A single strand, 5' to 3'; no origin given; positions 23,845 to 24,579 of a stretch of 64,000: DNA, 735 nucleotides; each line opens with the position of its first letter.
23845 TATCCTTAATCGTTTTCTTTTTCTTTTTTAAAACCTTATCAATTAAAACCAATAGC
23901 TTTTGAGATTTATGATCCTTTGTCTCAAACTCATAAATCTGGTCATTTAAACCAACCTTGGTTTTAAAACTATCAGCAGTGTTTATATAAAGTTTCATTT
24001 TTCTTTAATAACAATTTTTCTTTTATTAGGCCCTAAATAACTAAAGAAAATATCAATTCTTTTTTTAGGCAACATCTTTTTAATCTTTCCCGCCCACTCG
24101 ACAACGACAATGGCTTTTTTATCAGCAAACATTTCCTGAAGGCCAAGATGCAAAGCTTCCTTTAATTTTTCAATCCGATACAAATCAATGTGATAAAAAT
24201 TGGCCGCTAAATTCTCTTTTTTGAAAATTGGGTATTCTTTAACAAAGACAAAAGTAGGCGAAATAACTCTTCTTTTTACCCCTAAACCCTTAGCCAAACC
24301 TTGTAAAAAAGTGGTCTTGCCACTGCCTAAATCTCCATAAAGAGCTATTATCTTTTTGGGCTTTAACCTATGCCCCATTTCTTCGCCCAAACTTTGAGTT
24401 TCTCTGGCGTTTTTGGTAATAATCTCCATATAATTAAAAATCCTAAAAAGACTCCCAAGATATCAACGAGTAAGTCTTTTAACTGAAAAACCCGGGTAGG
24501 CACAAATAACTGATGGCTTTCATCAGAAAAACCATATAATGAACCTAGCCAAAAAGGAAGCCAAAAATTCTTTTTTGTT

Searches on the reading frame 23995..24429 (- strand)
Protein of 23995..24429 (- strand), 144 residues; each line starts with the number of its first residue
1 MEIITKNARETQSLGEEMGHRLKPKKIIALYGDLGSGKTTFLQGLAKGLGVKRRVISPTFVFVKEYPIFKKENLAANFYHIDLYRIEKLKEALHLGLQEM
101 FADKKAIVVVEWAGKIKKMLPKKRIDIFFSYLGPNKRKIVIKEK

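Call 58: search_protein_families(library=pfam, proteins=[window:23995-24429:-], max_evalue=0.001)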
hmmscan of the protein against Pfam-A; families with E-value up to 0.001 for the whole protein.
window:23995-24429:- (144 aa): 2 families
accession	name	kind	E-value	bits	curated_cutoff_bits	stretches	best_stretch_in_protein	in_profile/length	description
PF02367.23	TsaE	-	5.5e-38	130.3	26.6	1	6-138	2-127/128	Threonylcarbamoyl adenosine biosynthesis protein TsaE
PF13238.12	AAA_18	-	0.00049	21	29.4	1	28-111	1-78/128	AAA domain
